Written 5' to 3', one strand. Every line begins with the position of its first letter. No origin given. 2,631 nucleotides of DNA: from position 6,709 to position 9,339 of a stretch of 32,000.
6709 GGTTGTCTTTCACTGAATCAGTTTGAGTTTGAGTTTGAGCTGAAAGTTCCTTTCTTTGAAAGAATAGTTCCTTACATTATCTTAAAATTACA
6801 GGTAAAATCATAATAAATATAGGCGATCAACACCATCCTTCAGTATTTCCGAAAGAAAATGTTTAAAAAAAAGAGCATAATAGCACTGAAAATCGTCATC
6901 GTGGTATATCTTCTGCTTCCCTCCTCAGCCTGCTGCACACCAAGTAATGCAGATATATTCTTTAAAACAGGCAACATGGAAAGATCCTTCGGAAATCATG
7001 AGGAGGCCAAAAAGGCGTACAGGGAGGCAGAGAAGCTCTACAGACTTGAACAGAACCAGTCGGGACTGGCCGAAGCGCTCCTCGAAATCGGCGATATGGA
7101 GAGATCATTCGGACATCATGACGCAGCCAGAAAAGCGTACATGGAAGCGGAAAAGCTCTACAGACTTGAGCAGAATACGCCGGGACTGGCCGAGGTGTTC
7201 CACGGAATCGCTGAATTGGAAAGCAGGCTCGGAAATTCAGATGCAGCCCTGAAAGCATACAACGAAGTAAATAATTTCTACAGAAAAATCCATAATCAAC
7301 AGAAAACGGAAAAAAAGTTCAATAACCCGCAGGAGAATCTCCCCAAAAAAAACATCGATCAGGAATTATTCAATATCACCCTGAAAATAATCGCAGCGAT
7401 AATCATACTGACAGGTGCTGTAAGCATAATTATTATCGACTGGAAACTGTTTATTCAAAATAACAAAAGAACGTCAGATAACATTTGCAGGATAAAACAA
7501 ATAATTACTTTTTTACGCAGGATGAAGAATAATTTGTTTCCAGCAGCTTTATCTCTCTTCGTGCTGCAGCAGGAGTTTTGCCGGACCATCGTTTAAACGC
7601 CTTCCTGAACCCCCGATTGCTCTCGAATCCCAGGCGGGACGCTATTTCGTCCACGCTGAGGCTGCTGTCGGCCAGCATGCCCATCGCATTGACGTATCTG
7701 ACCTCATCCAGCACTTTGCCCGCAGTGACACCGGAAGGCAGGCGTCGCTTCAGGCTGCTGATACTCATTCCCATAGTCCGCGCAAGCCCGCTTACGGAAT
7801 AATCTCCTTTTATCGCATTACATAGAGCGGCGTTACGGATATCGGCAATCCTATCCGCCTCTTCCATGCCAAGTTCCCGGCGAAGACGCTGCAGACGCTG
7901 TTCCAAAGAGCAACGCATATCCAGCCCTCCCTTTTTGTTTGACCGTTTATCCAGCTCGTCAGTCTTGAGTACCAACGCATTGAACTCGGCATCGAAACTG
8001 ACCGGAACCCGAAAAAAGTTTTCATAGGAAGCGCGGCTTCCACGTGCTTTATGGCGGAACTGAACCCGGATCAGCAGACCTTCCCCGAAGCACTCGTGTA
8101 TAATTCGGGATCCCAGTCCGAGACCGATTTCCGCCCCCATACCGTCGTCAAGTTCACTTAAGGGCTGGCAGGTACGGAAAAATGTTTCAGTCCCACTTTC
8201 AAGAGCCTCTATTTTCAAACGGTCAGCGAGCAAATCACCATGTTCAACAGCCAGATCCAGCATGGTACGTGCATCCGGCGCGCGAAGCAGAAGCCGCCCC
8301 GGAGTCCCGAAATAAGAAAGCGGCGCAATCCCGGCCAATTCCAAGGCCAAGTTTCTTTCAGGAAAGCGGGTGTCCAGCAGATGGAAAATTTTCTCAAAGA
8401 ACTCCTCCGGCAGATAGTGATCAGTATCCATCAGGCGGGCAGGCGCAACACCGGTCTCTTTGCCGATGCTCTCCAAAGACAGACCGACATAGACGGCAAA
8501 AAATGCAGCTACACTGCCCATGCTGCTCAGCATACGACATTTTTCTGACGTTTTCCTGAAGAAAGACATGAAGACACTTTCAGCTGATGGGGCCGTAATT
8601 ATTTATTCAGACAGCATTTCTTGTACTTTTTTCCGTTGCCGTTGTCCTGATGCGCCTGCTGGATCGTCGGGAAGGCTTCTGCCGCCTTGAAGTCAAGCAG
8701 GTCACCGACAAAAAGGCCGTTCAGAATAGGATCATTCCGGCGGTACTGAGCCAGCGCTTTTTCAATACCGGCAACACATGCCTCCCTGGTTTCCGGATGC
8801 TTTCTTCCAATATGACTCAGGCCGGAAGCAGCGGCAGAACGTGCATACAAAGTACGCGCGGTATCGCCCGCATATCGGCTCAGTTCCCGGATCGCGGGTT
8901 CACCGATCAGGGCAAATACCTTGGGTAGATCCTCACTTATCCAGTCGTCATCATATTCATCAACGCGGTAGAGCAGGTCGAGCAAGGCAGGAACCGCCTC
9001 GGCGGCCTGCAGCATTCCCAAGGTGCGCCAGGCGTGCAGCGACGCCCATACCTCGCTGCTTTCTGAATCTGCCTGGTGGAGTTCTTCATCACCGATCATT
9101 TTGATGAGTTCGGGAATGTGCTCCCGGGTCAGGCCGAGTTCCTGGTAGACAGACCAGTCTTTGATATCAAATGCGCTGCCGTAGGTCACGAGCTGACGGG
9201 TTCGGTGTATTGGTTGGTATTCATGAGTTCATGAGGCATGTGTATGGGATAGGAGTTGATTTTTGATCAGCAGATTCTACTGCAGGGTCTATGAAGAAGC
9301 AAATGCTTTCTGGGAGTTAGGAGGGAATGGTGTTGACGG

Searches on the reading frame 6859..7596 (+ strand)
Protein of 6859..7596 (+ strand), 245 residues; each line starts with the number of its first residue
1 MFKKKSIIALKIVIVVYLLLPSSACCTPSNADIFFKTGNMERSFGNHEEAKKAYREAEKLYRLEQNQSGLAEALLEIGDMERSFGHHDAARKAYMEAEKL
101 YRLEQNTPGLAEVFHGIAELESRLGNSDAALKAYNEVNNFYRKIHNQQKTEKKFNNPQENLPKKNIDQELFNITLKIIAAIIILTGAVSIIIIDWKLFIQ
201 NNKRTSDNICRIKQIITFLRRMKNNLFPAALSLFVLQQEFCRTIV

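Call 24: search_protein_families(library=pfam, proteins=[window:6859-7596:+], max_evalue=0.001)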
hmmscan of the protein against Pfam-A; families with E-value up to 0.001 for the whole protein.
window:6859-7596:+ (245 aa): 10 families
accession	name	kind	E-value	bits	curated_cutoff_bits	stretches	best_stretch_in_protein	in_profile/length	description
PF13424.12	TPR_12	-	1.7e-11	44.6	30.1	2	71-141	3-75/77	Tetratricopeptide repeat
PF13181.12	TPR_8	-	8.1e-08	32.3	25.7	0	38-61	8-31/34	Tetratricopeptide repeat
PF14938.12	SNAP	-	2.2e-07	31.1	25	1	44-105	24-89/282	Soluble NSF attachment protein, SNAP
PF13428.12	TPR_14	-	2.7e-06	27.9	23.5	0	72-101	2-31/44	Tetratricopeptide repeat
PF07719.23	TPR_2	-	7.1e-06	26.2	27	0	32-61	2-31/34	Tetratricopeptide repeat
PF00515.34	TPR_1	-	7.3e-06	26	27.8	0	34-60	4-30/34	Tetratricopeptide repeat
PF13174.12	TPR_6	-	2.2e-05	25.3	26.3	0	34-61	3-30/33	Tetratricopeptide repeat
PF12862.13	ANAPC5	-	3e-05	24.4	23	0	65-120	32-87/91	Anaphase-promoting complex subunit 5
PF13432.12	TPR_16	-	0.00029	21.6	32.7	0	43-97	9-57/65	Tetratricopeptide repeat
PF13414.12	TPR_11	-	0.00063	19.8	26.8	0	38-60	1-23/42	TPR repeat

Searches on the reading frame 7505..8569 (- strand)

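Call 24: search_protein_families(library=pfam, proteins=[window:7505-8569:-], max_evalue=0.001)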
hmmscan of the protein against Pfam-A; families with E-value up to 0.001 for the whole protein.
window:7505-8569:- (354 aa): 3 families
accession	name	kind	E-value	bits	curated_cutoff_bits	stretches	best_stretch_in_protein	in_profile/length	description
PF12625.12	Arabinose_bd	-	9.3e-19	68.7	27.6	1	29-208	1-183/185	Arabinose-binding domain of AraC transcription regulator, N-term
PF12833.13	HTH_18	-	3.9e-17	62.8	33.6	1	262-338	1-79/80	Helix-turn-helix domain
PF00165.29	HTH_AraC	-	1.6e-06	28.5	26.6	1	300-337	2-41/42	Bacterial regulatory helix-turn-helix proteins, AraC family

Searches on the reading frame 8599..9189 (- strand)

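Call 24: search_protein_families(library=pfam, proteins=[window:8599-9189:-], max_evalue=0.001)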
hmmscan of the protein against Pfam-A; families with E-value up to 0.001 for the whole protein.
window:8599-9189:- (196 aa): 1 family
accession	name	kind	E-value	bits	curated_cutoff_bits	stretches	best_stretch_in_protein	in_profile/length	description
PF06685.17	DUF1186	-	0.00043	20.3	22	1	23-183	31-197/247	Protein of unknown function (DUF1186)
